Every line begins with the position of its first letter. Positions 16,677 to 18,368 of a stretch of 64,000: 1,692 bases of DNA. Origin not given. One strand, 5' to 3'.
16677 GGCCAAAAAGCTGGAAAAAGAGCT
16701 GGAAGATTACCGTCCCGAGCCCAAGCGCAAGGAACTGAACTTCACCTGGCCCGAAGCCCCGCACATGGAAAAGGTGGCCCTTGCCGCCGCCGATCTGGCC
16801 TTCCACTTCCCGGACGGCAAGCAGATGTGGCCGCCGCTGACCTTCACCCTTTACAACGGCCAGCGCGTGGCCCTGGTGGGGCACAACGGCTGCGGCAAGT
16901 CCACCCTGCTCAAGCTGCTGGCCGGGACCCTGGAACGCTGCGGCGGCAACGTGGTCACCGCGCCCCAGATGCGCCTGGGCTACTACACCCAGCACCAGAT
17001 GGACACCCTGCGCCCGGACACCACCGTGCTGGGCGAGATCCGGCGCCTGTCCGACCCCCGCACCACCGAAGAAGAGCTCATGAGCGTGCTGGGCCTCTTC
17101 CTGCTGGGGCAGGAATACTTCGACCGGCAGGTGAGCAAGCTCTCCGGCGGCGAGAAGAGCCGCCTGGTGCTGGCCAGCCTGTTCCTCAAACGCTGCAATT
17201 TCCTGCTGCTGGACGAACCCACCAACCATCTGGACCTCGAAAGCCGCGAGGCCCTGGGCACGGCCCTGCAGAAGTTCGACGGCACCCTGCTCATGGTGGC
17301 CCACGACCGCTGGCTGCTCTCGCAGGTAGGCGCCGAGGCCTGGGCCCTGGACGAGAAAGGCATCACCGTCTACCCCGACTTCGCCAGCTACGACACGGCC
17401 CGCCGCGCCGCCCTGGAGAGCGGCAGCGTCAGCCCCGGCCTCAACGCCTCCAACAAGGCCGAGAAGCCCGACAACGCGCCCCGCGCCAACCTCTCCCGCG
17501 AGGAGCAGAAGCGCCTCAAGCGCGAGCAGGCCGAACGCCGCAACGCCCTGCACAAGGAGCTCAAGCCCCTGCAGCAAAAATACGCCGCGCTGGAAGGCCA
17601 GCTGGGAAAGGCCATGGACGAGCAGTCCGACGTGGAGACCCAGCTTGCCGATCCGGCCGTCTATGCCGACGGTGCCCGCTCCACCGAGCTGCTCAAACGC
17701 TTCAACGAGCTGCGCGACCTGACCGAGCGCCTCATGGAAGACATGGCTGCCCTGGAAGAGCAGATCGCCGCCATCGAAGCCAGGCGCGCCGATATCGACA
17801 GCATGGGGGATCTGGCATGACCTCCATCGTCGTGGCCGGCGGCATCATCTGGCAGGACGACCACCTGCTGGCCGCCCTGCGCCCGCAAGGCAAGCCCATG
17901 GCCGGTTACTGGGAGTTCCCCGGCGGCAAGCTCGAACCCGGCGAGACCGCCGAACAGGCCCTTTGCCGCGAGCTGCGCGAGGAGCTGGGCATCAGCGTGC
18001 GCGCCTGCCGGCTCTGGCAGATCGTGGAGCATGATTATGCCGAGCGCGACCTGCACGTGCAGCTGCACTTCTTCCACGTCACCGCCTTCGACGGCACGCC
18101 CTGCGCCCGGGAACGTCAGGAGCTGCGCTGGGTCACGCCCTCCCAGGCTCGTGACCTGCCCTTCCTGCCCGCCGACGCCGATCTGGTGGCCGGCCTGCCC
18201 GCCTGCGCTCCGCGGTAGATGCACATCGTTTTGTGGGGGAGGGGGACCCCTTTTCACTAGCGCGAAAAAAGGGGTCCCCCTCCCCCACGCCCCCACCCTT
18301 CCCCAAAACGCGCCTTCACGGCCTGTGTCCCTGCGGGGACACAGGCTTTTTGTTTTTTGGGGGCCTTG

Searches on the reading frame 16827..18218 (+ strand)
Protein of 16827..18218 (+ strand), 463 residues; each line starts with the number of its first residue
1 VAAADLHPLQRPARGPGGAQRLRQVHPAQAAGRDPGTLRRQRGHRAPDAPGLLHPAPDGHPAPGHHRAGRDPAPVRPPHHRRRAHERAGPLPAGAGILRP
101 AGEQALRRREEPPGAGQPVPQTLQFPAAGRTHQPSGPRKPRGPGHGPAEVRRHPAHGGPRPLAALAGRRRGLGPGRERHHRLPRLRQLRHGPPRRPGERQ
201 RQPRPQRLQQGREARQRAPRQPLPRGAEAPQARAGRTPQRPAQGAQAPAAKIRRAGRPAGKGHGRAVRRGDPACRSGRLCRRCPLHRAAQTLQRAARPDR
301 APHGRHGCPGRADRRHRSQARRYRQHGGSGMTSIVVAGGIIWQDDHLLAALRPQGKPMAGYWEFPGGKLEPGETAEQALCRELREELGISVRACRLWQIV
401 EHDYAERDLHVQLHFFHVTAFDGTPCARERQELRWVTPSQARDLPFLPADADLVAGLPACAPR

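Call 75: find_encoding_contigs(protein=window:16827-18218:+, flank=900, max_places=10)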
Protein window:16827-18218:+ (463 aa): no gene with exactly this product is on record in the collection.

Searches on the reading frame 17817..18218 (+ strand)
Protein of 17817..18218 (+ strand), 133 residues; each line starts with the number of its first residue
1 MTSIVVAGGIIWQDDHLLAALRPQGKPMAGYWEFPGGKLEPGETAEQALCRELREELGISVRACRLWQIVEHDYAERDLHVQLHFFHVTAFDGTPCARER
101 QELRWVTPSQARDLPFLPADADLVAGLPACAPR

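Call 79: find_encoding_contigs(protein=window:17817-18218:+, flank=1000, max_places=10)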
Protein window:17817-18218:+ (133 aa): 22 contigs read that carry it; 9 places shown.
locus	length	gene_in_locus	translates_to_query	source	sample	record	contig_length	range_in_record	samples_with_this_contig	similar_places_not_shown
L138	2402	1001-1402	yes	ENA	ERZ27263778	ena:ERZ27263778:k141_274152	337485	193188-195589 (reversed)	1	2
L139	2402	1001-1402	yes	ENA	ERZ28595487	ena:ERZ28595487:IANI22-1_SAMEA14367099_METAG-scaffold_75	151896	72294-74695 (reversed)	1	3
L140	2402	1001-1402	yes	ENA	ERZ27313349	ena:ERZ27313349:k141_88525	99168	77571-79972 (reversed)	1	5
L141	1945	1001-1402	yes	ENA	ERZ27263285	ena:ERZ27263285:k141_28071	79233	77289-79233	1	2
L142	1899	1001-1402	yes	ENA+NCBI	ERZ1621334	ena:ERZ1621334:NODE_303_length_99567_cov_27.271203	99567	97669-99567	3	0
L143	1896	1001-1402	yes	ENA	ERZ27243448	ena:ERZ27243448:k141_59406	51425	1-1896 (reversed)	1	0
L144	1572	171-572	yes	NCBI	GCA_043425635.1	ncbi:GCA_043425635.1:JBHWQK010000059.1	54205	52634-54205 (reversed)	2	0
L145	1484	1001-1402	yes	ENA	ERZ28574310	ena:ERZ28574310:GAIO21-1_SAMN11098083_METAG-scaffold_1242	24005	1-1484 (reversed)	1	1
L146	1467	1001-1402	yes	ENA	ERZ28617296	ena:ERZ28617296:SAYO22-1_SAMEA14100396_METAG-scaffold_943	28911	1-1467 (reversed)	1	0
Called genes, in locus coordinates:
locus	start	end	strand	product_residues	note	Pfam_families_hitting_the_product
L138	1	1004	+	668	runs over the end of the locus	PF00005:ABC_tran, PF02463:SMC_N (faint), PF03193:RsgA_GTPase (faint), PF13175:AAA_15 (faint), PF13555:AAA_29 (faint), PF12848:ABC_tran_Xtn, PF00005:ABC_tran, PF16326:ABC_tran_CTD, +4 more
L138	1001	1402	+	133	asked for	PF00293:NUDIX, PF14815:NUDIX_4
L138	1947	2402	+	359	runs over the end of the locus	PF01321:Creatinase_N, PF00557:Peptidase_M24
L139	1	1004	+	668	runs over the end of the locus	PF00005:ABC_tran, PF02463:SMC_N (faint), PF03193:RsgA_GTPase (faint), PF13175:AAA_15 (faint), PF13555:AAA_29 (faint), PF12848:ABC_tran_Xtn, PF00005:ABC_tran, PF16326:ABC_tran_CTD, +4 more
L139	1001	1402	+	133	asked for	PF00293:NUDIX, PF14815:NUDIX_4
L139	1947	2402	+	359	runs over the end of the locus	PF01321:Creatinase_N, PF00557:Peptidase_M24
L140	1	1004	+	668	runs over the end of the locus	PF00005:ABC_tran, PF02463:SMC_N (faint), PF03193:RsgA_GTPase (faint), PF13175:AAA_15 (faint), PF13555:AAA_29 (faint), PF12848:ABC_tran_Xtn, PF00005:ABC_tran, PF16326:ABC_tran_CTD (weak), +4 more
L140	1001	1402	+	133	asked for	PF00293:NUDIX, PF14815:NUDIX_4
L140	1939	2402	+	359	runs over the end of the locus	PF01321:Creatinase_N, PF00557:Peptidase_M24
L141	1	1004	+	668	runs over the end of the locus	PF00005:ABC_tran, PF02463:SMC_N (faint), PF03193:RsgA_GTPase (faint), PF13175:AAA_15 (faint), PF13555:AAA_29 (faint), PF12848:ABC_tran_Xtn, PF00005:ABC_tran, PF16326:ABC_tran_CTD, +4 more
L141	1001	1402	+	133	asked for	PF00293:NUDIX, PF14815:NUDIX_4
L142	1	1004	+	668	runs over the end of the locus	PF00005:ABC_tran, PF02463:SMC_N (faint), PF03193:RsgA_GTPase (faint), PF13175:AAA_15 (faint), PF13555:AAA_29 (faint), PF12848:ABC_tran_Xtn, PF00005:ABC_tran, PF16326:ABC_tran_CTD, +4 more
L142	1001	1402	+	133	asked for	PF00293:NUDIX, PF14815:NUDIX_4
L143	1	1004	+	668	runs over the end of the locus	PF00005:ABC_tran, PF02463:SMC_N (faint), PF03193:RsgA_GTPase (faint), PF13175:AAA_15 (faint), PF13555:AAA_29 (faint), PF12848:ABC_tran_Xtn, PF00005:ABC_tran, PF16326:ABC_tran_CTD, +4 more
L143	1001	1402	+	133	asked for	PF00293:NUDIX, PF14815:NUDIX_4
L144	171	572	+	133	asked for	PF00293:NUDIX, PF14815:NUDIX_4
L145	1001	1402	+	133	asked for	PF00293:NUDIX, PF14815:NUDIX_4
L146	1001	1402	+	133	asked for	PF00293:NUDIX, PF14815:NUDIX_4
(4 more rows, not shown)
